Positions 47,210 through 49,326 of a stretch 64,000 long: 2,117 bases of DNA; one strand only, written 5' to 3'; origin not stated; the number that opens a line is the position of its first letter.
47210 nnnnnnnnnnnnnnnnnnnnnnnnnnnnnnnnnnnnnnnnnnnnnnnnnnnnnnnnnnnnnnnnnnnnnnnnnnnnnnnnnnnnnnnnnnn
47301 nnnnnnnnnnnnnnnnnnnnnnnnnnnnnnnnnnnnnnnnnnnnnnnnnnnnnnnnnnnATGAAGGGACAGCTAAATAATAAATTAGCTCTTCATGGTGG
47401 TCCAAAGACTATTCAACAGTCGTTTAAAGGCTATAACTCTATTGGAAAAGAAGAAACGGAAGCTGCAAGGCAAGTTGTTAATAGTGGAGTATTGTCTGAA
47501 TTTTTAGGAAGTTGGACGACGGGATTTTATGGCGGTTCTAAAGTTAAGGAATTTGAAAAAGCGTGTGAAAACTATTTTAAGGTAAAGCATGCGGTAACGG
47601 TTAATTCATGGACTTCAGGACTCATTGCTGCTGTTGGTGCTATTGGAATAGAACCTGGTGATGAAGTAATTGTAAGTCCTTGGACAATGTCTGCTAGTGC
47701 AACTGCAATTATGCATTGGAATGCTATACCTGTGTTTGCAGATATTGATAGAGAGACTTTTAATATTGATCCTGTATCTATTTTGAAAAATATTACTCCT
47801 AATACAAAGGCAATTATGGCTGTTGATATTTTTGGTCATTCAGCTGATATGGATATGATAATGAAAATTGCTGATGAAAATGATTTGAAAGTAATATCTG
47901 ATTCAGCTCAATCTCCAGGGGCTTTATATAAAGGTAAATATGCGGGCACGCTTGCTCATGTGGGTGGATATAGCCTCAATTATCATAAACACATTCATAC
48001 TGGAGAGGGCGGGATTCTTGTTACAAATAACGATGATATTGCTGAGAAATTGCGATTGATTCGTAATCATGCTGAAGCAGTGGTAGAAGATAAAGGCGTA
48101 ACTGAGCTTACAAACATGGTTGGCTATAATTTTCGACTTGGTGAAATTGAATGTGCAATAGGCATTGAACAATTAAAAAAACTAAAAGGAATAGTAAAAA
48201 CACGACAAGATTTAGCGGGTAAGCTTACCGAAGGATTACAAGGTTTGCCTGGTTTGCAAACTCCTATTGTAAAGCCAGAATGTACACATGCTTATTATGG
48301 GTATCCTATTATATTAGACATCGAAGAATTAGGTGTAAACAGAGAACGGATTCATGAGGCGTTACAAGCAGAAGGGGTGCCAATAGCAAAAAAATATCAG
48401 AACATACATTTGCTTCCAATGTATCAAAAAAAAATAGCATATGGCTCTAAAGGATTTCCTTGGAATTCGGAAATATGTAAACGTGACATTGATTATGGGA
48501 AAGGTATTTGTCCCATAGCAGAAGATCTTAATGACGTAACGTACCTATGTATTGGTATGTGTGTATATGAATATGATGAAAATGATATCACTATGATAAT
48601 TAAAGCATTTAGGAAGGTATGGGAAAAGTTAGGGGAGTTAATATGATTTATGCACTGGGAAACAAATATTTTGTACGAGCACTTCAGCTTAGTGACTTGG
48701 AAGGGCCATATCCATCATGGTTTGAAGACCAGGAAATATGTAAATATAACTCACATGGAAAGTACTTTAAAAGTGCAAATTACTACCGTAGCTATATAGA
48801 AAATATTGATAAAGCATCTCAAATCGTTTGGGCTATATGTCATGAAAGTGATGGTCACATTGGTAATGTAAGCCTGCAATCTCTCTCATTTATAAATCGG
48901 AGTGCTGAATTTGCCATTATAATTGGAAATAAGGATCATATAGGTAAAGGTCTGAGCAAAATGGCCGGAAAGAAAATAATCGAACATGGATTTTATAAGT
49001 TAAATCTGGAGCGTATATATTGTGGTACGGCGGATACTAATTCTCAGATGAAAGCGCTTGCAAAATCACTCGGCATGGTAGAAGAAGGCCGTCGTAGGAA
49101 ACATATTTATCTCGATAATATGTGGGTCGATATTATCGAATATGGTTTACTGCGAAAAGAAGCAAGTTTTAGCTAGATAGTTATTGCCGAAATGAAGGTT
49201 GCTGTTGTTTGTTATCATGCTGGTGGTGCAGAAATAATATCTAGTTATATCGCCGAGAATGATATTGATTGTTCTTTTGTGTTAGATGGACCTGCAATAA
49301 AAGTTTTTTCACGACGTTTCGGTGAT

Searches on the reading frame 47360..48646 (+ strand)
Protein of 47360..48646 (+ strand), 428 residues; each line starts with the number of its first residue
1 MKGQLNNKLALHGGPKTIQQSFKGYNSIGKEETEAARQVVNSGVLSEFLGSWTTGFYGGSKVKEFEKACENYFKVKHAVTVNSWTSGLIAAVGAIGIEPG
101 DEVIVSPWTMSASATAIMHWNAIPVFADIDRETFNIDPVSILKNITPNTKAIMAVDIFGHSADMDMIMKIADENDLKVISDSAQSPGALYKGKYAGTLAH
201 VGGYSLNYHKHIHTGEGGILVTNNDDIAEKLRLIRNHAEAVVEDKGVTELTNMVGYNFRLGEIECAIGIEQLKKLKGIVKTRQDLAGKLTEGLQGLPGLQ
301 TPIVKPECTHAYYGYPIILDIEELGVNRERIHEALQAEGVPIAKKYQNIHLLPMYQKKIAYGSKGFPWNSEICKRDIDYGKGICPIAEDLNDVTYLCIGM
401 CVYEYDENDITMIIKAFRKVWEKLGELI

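Call 7: search_protein_families(library=ncbifam, proteins=[window:47360-48646:+], max_evalue=0.00001)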
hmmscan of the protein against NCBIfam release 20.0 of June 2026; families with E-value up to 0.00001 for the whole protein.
window:47360-48646:+ (428 aa): 8 families
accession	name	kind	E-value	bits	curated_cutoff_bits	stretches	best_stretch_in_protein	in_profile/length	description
TIGR03588.1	PseC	equivalog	4.4e-70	236.5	423.5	1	58-366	28-345/380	UDP-4-amino-4,6-dideoxy-N-acetyl-beta-L-altrosamine transaminase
TIGR04181.1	NHT_00031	hypoth_equivalog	1.9e-61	207.9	420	1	58-360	28-340/359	LegC family aminotransferase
NF008658.2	PRK11658.1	equivalog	3.8e-51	173.9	631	1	27-362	11-340/379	UDP-4-amino-4-deoxy-L-arabinose aminotransferase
NF008687.0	PRK11706.1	equivalog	9.5e-47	159.5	375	1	63-358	34-332/375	dTDP-4-amino-4,6-dideoxygalactose transaminase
NF011936.0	PRK15407.1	equivalog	3.2e-41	141.5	423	2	58-236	63-249/440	lipopolysaccharide biosynthesis protein RfbH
TIGR04427.1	PLP_DesI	equivalog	4.1e-41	141.4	650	1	7-355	6-340/390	dTDP-4-dehydro-6-deoxyglucose aminotransferase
TIGR02379.1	ECA_wecE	subfamily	6.2e-38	130.5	434.85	1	64-350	31-325/376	dTDP-4-amino-4,6-dideoxy-D-glucose transaminase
NF004975.0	PRK06348.1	equivalog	6.5e-06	25.4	549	0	64-182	78-202/384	pyridoxal phosphate-dependent aminotransferase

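Call 8: search_protein_families(library=pfam, proteins=[window:47360-48646:+], max_evalue=0.00001)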
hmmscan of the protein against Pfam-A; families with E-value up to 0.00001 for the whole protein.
window:47360-48646:+ (428 aa): 1 family
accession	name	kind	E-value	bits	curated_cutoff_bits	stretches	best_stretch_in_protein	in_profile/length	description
PF01041.23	DegT_DnrJ_EryC1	-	3.4e-91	306.6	19.8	1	57-377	22-339/360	DegT/DnrJ/EryC1/StrS aminotransferase family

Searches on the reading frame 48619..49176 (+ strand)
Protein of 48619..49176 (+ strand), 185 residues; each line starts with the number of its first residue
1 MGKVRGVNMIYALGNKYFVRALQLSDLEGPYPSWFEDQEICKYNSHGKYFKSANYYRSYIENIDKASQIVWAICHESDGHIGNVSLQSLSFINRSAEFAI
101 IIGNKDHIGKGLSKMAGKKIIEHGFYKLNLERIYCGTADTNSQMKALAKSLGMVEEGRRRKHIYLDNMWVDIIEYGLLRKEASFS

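Call 7: search_protein_families(library=ncbifam, proteins=[window:48619-49176:+], max_evalue=0.00001)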
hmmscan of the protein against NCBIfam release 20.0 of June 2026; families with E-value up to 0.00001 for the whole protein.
window:48619-49176:+ (185 aa): 1 family
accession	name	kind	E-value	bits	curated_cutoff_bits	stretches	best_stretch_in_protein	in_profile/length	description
NF011709.0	PRK15130.1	equivalog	1.1e-10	41.6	218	1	61-175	50-162/186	spermidine N1-acetyltransferase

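Call 8: search_protein_families(library=pfam, proteins=[window:48619-49176:+], max_evalue=0.00001)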
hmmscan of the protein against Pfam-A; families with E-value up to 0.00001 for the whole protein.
window:48619-49176:+ (185 aa): 2 families
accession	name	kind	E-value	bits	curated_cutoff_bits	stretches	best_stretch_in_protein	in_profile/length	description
PF13302.13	Acetyltransf_3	-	4.5e-18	66.7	25.4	1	19-154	4-138/138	Acetyltransferase (GNAT) domain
PF13420.13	Acetyltransf_4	-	5.8e-08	33.3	24.3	1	20-171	2-152/155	Acetyltransferase (GNAT) domain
